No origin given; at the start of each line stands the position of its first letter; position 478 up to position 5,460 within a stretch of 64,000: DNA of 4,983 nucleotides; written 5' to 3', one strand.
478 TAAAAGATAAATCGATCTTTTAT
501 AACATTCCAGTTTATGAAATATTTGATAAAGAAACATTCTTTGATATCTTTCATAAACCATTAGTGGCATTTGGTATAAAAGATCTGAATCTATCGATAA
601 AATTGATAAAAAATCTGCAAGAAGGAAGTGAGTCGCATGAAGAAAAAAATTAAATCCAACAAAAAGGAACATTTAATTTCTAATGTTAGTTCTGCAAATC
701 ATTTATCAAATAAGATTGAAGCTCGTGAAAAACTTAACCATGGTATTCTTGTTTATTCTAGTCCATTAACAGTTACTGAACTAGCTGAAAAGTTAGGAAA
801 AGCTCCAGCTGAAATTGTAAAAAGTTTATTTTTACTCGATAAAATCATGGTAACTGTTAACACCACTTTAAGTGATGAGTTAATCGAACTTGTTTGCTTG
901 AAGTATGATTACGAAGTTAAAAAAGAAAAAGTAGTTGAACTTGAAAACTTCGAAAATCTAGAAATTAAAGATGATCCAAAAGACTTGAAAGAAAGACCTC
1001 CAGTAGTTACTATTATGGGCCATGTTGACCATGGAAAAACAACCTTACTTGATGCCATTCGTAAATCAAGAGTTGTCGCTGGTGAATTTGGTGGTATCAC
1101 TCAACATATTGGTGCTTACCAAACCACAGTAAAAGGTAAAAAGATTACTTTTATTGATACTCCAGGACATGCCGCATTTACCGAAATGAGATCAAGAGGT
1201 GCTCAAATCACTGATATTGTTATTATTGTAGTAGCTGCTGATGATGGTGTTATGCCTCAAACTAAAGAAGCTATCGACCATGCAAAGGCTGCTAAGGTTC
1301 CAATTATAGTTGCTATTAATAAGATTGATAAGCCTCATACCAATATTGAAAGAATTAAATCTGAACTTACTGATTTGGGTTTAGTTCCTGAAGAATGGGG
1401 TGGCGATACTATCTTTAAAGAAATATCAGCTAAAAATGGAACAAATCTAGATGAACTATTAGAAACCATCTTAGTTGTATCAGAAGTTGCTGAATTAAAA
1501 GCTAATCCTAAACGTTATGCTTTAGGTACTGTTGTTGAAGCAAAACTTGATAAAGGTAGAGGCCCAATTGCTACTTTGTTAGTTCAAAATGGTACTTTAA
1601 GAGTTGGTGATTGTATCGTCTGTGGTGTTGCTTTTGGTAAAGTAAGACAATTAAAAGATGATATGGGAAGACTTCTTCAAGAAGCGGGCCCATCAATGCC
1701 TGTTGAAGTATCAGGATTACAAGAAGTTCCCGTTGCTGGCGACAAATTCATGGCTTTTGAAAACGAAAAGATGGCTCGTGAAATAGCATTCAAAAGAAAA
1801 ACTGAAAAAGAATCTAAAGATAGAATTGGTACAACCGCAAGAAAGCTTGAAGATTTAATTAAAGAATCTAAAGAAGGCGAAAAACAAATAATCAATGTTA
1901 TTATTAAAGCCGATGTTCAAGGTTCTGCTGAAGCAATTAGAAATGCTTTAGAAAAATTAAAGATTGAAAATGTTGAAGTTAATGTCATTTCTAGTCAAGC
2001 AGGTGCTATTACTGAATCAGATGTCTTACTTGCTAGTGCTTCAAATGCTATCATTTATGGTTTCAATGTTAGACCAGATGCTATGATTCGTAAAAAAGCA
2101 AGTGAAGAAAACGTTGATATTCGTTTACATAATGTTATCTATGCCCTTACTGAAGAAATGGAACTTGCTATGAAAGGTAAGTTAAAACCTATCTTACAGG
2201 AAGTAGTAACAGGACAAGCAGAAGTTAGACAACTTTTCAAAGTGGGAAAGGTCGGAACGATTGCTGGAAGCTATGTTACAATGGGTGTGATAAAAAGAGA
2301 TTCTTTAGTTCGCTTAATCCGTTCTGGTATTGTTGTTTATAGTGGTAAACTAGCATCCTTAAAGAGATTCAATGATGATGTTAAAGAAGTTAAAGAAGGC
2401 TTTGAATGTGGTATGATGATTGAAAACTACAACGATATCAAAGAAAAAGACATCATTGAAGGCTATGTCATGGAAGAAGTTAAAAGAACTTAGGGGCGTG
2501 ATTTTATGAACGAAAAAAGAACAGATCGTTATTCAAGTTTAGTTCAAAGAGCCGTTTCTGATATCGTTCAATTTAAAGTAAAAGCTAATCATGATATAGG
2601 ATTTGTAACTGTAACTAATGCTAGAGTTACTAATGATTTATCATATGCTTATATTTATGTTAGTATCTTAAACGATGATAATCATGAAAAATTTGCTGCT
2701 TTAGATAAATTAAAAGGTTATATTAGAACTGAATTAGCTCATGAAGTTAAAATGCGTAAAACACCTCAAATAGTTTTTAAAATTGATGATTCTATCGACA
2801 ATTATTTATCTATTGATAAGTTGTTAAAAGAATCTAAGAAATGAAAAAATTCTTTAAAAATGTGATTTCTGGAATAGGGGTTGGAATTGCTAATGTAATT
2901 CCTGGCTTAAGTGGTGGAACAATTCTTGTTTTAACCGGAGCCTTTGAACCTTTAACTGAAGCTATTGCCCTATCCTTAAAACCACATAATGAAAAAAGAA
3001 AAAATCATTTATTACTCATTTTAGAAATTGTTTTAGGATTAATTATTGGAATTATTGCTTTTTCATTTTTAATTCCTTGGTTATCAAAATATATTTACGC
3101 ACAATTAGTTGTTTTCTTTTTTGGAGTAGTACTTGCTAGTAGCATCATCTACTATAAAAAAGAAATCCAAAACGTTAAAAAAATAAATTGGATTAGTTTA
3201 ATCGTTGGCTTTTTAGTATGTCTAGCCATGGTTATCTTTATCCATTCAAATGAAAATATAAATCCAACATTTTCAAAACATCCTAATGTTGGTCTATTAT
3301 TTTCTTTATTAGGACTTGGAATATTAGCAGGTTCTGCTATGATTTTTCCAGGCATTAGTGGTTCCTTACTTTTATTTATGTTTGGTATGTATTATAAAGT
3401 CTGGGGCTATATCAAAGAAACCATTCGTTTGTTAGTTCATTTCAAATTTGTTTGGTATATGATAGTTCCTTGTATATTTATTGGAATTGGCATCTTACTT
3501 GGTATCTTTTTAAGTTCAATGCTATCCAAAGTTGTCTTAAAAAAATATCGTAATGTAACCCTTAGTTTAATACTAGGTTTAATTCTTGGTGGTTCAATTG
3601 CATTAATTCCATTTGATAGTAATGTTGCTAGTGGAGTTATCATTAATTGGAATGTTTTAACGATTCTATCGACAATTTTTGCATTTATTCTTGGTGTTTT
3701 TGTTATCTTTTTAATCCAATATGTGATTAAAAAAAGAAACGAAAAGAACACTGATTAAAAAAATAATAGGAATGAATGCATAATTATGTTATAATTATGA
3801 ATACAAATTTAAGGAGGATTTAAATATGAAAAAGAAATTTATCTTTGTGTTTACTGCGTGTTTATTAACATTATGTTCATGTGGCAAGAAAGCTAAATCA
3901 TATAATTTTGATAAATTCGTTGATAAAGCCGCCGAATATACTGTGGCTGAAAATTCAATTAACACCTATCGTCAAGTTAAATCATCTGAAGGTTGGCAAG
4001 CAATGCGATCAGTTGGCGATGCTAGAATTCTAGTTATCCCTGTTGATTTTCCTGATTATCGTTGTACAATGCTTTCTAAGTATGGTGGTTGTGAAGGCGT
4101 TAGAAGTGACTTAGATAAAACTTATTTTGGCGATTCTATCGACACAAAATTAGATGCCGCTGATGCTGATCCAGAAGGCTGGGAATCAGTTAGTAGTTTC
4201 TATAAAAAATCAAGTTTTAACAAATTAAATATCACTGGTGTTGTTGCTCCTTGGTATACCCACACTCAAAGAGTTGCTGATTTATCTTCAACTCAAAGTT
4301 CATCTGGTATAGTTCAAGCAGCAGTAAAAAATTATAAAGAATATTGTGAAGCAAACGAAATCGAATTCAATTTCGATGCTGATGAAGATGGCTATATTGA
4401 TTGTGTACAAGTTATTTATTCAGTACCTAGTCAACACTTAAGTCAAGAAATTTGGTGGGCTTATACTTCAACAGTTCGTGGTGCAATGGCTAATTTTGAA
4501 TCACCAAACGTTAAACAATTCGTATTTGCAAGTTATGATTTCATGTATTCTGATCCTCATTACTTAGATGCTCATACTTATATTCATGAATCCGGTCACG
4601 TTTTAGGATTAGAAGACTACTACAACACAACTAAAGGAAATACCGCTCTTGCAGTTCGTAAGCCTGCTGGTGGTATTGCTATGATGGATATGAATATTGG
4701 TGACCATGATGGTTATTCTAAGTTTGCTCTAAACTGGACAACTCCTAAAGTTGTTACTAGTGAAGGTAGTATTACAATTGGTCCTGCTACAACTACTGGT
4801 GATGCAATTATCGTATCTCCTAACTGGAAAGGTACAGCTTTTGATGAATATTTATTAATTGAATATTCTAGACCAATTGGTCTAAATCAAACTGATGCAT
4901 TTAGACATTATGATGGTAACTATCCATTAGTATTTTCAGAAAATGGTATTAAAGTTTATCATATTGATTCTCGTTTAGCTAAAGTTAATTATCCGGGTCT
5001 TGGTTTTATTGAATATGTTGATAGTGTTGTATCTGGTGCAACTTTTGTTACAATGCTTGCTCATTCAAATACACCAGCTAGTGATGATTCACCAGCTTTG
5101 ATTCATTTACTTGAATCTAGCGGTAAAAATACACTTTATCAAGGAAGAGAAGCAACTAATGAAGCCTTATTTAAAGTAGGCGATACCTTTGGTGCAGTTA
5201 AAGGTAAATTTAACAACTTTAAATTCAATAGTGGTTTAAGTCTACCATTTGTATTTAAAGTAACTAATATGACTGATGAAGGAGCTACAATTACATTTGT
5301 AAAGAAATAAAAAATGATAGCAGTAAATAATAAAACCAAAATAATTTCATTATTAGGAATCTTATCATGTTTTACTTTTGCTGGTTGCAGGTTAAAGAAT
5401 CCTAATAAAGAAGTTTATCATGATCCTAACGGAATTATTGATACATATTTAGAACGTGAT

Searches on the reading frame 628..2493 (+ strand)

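Call 69: search_protein_families(library=pfam, proteins=[window:628-2493:+], max_evalue=0.00001)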
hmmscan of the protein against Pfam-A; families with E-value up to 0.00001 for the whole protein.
window:628-2493:+ (621 aa): 8 families
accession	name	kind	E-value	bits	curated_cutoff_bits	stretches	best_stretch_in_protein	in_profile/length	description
PF11987.13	IF-2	-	2.4e-39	134.3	27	1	402-512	7-117/117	Translation-initiation factor 2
PF00009.33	GTP_EFTU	-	1.6e-36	126.1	26.5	1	126-282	5-183/188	Elongation factor Tu GTP binding domain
PF22042.2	EF-G_D2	-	5.9e-27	94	27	1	298-376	2-83/84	Elongation factor G domain 2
PF01926.29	MMR_HSR1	-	3.2e-13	50.2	21.9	1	127-232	2-113/113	50S ribosome-binding GTPase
PF04760.21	IF2_N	-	1.1e-10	41.5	25.3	1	45-96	2-53/53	Translation initiation factor IF-2, N-terminal region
PF00025.27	Arf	-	1.1e-07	32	22.3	0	128-280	18-169/174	ADP-ribosylation factor family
PF03144.31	GTP_EFTU_D2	-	4.8e-07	30.5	30.3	0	543-600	1-60/73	Elongation factor Tu domain 2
PF02421.24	FeoB_N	-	5.5e-07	29.7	27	1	127-245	3-127/156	Ferrous iron transport protein B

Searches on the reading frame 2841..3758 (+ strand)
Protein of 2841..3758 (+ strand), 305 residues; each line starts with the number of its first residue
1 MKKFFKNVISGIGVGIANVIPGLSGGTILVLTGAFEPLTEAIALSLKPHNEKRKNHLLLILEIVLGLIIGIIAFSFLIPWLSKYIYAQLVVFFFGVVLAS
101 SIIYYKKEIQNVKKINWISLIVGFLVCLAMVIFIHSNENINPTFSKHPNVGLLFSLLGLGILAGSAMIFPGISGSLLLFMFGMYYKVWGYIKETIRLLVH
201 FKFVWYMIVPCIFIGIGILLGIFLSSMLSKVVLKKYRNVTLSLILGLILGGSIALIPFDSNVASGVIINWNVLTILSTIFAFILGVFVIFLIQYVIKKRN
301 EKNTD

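Call 69: search_protein_families(library=pfam, proteins=[window:2841-3758:+], max_evalue=0.00001)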
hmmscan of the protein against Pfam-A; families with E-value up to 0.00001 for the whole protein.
window:2841-3758:+ (305 aa): 1 family
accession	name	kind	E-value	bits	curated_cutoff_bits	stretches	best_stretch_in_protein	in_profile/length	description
PF04018.18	VCA0040-like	-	6e-34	118.1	26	1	14-262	1-235/246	Undecaprenyl phosphate translocase-like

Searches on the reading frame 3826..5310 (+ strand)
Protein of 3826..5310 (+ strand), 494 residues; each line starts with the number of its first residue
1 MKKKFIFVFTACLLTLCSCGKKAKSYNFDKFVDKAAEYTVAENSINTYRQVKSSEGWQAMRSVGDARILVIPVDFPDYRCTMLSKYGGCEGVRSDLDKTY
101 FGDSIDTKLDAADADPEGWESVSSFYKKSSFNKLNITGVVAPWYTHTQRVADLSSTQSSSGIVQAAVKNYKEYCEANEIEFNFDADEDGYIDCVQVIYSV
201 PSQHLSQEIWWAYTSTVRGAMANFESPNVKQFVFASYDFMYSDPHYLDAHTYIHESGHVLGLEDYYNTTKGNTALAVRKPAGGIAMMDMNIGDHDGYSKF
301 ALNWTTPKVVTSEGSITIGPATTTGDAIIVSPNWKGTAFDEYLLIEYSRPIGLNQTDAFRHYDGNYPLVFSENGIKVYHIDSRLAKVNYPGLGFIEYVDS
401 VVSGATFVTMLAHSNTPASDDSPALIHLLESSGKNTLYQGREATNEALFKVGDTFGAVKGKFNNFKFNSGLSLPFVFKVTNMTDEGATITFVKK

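Call 69: search_protein_families(library=pfam, proteins=[window:3826-5310:+], max_evalue=0.00001)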
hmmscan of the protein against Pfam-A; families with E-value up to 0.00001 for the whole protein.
window:3826-5310:+ (494 aa): 1 family
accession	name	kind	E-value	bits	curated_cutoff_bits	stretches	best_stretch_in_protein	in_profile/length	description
PF05547.17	Peptidase_M6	-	2.7e-10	40.4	22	1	65-270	12-247/294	Immune inhibitor A peptidase M6, catalytic domain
